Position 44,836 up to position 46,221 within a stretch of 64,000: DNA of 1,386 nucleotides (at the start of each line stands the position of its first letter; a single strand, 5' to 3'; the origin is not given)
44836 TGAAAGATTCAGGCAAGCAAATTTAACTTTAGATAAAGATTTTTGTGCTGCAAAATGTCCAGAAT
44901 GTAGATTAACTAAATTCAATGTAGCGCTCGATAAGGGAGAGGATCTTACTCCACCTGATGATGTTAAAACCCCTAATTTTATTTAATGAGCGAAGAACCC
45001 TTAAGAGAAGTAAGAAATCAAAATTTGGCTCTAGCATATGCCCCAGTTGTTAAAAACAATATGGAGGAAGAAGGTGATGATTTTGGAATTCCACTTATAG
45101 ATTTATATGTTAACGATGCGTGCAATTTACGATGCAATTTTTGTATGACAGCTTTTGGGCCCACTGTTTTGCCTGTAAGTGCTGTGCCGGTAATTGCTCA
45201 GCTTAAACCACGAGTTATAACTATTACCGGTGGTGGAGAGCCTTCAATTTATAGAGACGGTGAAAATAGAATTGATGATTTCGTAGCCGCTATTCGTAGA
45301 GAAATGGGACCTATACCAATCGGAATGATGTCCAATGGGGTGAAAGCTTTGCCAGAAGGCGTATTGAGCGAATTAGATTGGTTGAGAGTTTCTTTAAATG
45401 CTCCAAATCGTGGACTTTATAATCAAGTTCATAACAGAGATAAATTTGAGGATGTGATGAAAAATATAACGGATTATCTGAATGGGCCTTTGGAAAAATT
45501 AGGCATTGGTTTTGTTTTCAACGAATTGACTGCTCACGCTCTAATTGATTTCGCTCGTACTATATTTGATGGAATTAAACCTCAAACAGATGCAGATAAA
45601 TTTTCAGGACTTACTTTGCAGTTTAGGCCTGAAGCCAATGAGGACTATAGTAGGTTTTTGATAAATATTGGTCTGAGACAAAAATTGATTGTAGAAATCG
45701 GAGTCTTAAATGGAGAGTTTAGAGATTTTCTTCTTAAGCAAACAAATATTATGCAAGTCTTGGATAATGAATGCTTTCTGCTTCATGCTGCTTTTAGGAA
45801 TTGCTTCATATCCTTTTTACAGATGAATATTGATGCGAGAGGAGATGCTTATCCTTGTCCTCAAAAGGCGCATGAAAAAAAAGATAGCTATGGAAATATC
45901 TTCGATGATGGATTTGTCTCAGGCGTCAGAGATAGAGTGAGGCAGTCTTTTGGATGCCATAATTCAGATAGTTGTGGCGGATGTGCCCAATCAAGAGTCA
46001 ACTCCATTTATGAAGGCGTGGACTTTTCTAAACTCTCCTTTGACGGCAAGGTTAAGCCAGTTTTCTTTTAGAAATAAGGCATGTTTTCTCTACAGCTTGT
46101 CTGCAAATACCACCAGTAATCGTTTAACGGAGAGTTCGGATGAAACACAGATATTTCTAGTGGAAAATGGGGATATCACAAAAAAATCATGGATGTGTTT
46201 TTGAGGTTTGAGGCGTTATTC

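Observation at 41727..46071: AT-AT-rSAM-rSAM block mirrors the radical-SAM-dehydrogenase plus aminotransferase logic of butirosin biosynthesis (BtrN/BtrS)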

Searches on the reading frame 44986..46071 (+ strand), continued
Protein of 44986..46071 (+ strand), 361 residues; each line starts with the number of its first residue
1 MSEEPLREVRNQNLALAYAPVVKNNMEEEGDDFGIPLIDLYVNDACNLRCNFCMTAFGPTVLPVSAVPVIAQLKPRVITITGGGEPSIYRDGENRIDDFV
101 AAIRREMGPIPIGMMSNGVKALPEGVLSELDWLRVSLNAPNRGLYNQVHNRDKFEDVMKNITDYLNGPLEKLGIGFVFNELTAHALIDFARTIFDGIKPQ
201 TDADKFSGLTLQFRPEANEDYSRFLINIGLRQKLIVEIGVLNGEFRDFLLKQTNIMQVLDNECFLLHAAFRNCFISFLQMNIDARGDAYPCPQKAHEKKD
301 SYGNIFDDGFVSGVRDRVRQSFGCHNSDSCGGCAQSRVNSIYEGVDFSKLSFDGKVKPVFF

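Call 78: search_protein_families(library=ncbifam, proteins=[L005:4453-5376:+, L005:3587-4441:+, L005:12541-13533:+, L005:14093-15256:+, L005:711-2624:-], max_evalue=1e-8)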
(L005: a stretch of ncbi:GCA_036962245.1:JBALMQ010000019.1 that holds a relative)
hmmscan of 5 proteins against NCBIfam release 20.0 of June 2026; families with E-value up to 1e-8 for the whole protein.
L005:4453-5376:+ (307 aa): 24 families
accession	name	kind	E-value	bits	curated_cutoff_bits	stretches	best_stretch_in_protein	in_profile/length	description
TIGR01181.1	dTDP_gluc_dehyt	equivalog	4.1e-38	131.2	365.1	1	3-296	2-313/321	dTDP-glucose 4,6-dehydratase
TIGR01179.1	galE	equivalog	2.3e-34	118.7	262.3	1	3-295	2-326/332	UDP-glucose 4-epimerase GalE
TIGR04180.1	EDH_00030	hypoth_equivalog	2.5e-32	112.2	475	1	4-280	2-295/297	NAD-dependent 4,6-dehydratase LegB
TIGR02197.1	heptose_epim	equivalog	1.9e-25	89.7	274.6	1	4-293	2-312/316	ADP-glyceromanno-heptose 6-epimerase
TIGR03466.1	HpnA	hypoth_equivalog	2.7e-23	82.4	367.65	1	1-250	1-251/327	hopanoid-associated sugar epimerase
NF007956.0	PRK10675.1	subfamily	4.9e-22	78.5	394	1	1-296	1-331/338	UDP-glucose 4-epimerase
TIGR01214.1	rmlD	equivalog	8.4e-19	67.7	224.05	1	3-253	2-234/285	dTDP-4-dehydrorhamnose reductase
TIGR02622.1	CDP_4_6_dhtase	equivalog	1.2e-18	67.4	278.45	1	2-300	6-336/352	CDP-glucose 4,6-dehydratase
TIGR01777.1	yfcH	hypoth_equivalog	5e-18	65.7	207.35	1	4-255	2-250/292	TIGR01777 family oxidoreductase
NF011728.1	PRK15181.1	equivalog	4.4e-17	62.1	760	1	4-298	19-341/348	Vi polysaccharide biosynthesis UDP-N-acetylglucosaminuronic acid C-4 epimerase TviC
NF047922.1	GDPFucSynFcl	equivalog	6.5e-17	61.9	500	1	4-296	6-303/308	GDP-L-fucose synthase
NF007582.0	PRK10217.1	equivalog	9.5e-17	61.1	698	1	2-248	3-273/355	dTDP-glucose 4,6-dehydratase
NF042422.1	oxyalk_red_OleD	equivalog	1e-15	58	580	1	1-216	1-216/329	2-alkyl-3-oxoalkanoate reductase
NF007490.0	PRK10084.1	subfamily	1.6e-15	57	649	1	1-296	1-336/361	dTDP-glucose 4,6-dehydratase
NF043036.1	ErythonDh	equivalog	7e-15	55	325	1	1-148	1-162/321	D-erythronate dehydrogenase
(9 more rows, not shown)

L005:3587-4441:+ (284 aa): 0 families

L005:12541-13533:+ (330 aa): 0 families

L005:14093-15256:+ (387 aa): 19 families
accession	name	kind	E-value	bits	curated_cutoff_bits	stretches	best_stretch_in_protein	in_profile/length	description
TIGR01979.1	sufS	subfamily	2.6e-46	158.3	475.1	1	7-312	2-316/403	SufS family cysteine desulfurase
TIGR01977.1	am_tr_V_EF2568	hypoth_equivalog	4.1e-46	157.7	377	1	28-380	11-374/376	cysteine desulfurase family protein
NF008126.0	PRK10874.1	equivalog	2.8e-31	109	607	1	3-344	4-347/401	cysteine desulfurase CsdA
NF006791.0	PRK09295.1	equivalog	2.4e-30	105.9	661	1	59-309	66-319/406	cysteine desulfurase SufS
TIGR03392.1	FeS_syn_CsdA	equivalog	2.9e-30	105.7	493.6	1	4-378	2-388/398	cysteine desulfurase CsdA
NF041166.1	f2_encap_cargo1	exception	1.2e-29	103.9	800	1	85-310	315-541/623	family 2A encapsulin nanocompartment cargo protein cysteine desulfurase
NF040779.1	Sec_lyase_SclA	exception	1.4e-28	99.9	525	1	70-349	53-330/378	selenocysteine lyase SclA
TIGR03402.1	FeS_nifS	equivalog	6.4e-23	81.1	530.75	1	19-231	1-214/379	cysteine desulfurase NifS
NF010611.0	PRK14012.1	equivalog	7.8e-23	81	548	1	16-230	4-223/406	IscS subfamily cysteine desulfurase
TIGR02006.1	IscS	equivalog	1e-22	80.7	643.2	1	17-230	3-219/402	IscS subfamily cysteine desulfurase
TIGR03403.1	nifS_epsilon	equivalog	8.9e-22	77.4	587.7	1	20-241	2-226/382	NifS family cysteine desulfurase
TIGR03235.1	DNA_S_dndA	equivalog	1.6e-20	73.7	480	1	20-231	1-216/353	cysteine desulfurase DndA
NF051467.1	peri_mod_PvdN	equivalog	3.5e-18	65.5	650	1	72-380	108-422/425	pyoverdine-tailoring periplasmic protein PvdN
NF002806.0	PRK02948.1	subfamily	1.9e-15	56.7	304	1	19-238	2-224/381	IscS subfamily cysteine desulfurase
TIGR04343.1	egtE_PLP_lyase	equivalog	2.3e-12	46.4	400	1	79-244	73-232/370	ergothioneine biosynthesis PLP-dependent enzyme EgtE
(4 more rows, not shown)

L005:711-2624:- (637 aa): 3 families
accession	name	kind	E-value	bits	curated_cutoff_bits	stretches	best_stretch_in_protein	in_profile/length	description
TIGR00691.1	spoT_relA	subfamily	2.6e-106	356.6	499.2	1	30-480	3-460/687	RelA/SpoT family protein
NF008303.0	PRK11092.1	equivalog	1.1e-71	242.1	947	1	15-473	13-478/702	bifunctional GTP diphosphokinase/guanosine-3',5'-bis pyrophosphate 3'-pyrophosphohydrolase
NF008124.0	PRK10872.1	equivalog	2.9e-40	138.5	728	1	9-441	19-465/744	GTP diphosphokinase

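Call 83: find_related_loci(query=A2, collection=metagenome_contigs, flank=10000)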
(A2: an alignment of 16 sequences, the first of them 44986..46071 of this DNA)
Query A2 (361 aa) in metagenome_contigs; peptide patterns used: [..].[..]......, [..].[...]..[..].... (x = any residue, [..] = any of these).
282 stretches matched a pattern; 108 encode a relative of the query (tblastn E <= 1e-3); the best 80 are kept; 80 distinct loci.
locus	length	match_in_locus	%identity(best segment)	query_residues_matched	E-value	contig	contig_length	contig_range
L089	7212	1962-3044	74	1-361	0e+0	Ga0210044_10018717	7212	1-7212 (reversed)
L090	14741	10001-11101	47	4-361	3e-114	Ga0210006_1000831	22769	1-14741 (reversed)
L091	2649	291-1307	42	10-344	3e-90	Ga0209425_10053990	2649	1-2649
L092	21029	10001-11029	41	6-344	2e-86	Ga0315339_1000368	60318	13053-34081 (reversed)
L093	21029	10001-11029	41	6-344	7e-86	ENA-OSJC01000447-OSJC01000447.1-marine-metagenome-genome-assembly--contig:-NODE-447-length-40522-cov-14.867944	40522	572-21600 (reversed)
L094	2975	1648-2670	41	10-346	5e-86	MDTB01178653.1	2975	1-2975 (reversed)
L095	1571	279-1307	40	10-348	9e-89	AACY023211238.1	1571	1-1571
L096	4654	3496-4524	40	10-348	4e-83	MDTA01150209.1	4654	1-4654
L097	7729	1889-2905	39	10-344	5e-82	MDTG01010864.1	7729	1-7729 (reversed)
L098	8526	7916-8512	42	10-204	2e-47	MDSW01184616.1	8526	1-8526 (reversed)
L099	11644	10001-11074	47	1-361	3e-116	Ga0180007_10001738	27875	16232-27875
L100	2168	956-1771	27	33-290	3e-24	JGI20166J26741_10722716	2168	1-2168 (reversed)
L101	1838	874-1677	27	37-286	1e-21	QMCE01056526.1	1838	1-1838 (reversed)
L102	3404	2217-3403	46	6-163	4e-15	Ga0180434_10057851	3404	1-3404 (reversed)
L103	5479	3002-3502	31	38-215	2e-13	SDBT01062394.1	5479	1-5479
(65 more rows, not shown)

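Call 86: search_protein_families(library=pfam, proteins=[L092:1568-3280:-, L092:3281-4312:-, L092:4323-5054:-, L092:5047-7803:-, L092:7879-8802:-, L092:8833-9987:+, L092:12173-13333:-, L092:13333-14271:-, L092:15470-16606:-, L092:16606-17604:-], max_evalue=0.0001)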
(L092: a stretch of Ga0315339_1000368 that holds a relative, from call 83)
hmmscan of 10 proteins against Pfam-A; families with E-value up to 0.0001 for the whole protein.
L092:1568-3280:- (570 aa): 5 families
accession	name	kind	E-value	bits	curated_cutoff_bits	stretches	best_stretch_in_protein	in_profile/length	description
PF00005.33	ABC_tran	-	2.2e-28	100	25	1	375-523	1-137/137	ABC transporter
PF00664.28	ABC_membrane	-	7.5e-10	39.4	28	1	72-283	30-243/274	ABC transporter transmembrane region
PF13304.12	AAA_21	-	9.5e-07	29.6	27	0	496-550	239-298/304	AAA domain, putative AbiEii toxin, Type IV TA system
PF03193.22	RsgA_GTPase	-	1.3e-06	28.8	30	1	340-425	62-146/174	RsgA GTPase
PF02463.25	SMC_N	-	3e-06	27.3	40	1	377-564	12-211/220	RecF/RecN/SMC N terminal domain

L092:3281-4312:- (343 aa): 6 families
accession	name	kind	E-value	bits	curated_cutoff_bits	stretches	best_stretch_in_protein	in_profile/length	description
PF01370.27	Epimerase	-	1.1e-52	179.3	20.9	1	3-240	1-229/240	NAD dependent epimerase/dehydratase family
PF16363.11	GDP_Man_Dehyd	-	2.8e-50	172.1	27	1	4-330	1-331/332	GDP-mannose 4,6 dehydratase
PF01073.25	3Beta_HSD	-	4e-18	65.9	22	1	4-288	1-270/280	3-beta hydroxysteroid dehydrogenase/isomerase family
PF04321.23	RmlD_sub_bind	-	2.6e-17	63.3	27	1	1-241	1-202/287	RmlD substrate binding domain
PF02719.21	Polysacc_synt_2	-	4.6e-12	46.2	20.2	1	3-186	1-171/293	Polysaccharide biosynthesis protein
PF07993.18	NAD_binding_4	-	1.2e-10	41.4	20.1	1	5-160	1-181/258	Male sterility protein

L092:4323-5054:- (243 aa): 11 families
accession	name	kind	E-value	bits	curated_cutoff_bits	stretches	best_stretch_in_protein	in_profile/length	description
PF08241.18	Methyltransf_11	-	9.5e-17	61.9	21.2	1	32-123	1-91/95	Methyltransferase domain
PF13489.12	Methyltransf_23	-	8e-16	58.6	27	1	19-169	13-153/164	Methyltransferase domain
PF13847.12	Methyltransf_31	-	1.8e-13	50.9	27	1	26-123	2-105/145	Methyltransferase domain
PF08242.18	Methyltransf_12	-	1.2e-12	48.8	30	1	32-124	1-97/98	Methyltransferase domain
PF13649.12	Methyltransf_25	-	3.2e-12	47.4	27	1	31-123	1-97/97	Methyltransferase domain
PF07021.18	MetW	-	7e-12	45.8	21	1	28-183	14-168/193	Methionine biosynthesis protein MetW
PF01209.24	Ubie_methyltran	-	2.4e-07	30.8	20.1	1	23-147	43-169/233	ubiE/COQ5 methyltransferase family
PF13679.12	Methyltransf_32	-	1.7e-06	28.5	27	1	5-80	2-78/143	Methyltransferase domain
PF07942.18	CARME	-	3.3e-06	27.1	27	0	3-62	32-92/268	Carnosine N-methyltransferase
PF03848.20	TehB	-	5.2e-06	26.5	20.4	1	15-167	18-169/193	Tellurite resistance protein TehB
PF02353.26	CMAS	-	2.1e-05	24.4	27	1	26-127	61-164/273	Mycolic acid cyclopropane synthetase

L092:5047-7803:- (918 aa): 0 families

L092:7879-8802:- (307 aa): 5 families
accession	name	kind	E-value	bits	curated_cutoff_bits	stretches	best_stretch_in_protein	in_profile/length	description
PF01370.27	Epimerase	-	9.7e-41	140.2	20.9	1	4-236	1-239/240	NAD dependent epimerase/dehydratase family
PF16363.11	GDP_Man_Dehyd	-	9.8e-31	107.8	27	1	5-277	1-288/332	GDP-mannose 4,6 dehydratase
PF01073.25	3Beta_HSD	-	8.4e-14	51.7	22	1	5-232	1-240/280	3-beta hydroxysteroid dehydrogenase/isomerase family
PF02719.21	Polysacc_synt_2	-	4.5e-11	42.9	20.2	1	4-262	1-254/293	Polysaccharide biosynthesis protein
PF04321.23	RmlD_sub_bind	-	6e-08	32.5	27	1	3-304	2-283/287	RmlD substrate binding domain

L092:8833-9987:+ (384 aa): 0 families

L092:12173-13333:- (386 aa): 0 families

L092:13333-14271:- (312 aa): 0 families

L092:15470-16606:- (378 aa): 1 family
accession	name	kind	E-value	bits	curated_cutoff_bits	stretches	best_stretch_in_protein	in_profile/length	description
PF02350.25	Epimerase_2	-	6.2e-74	249.4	30.6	1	24-363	5-347/347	UDP-N-acetylglucosamine 2-epimerase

L092:16606-17604:- (332 aa): 2 families
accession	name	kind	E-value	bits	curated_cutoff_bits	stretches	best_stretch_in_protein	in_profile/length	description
PF03102.20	NeuB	-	1.2e-63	215.3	22.1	1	27-258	1-237/241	NeuB family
PF08666.17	SAF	-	1.2e-09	39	21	1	275-332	1-62/63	SAF domain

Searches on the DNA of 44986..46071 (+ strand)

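Call 57: search_dna_similar(query=L005:2500-17800:+, collection=plasmids, mode=near, max_rows=10)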
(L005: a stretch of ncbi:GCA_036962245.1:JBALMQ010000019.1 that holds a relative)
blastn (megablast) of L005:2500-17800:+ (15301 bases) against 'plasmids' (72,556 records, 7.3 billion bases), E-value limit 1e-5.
No match.
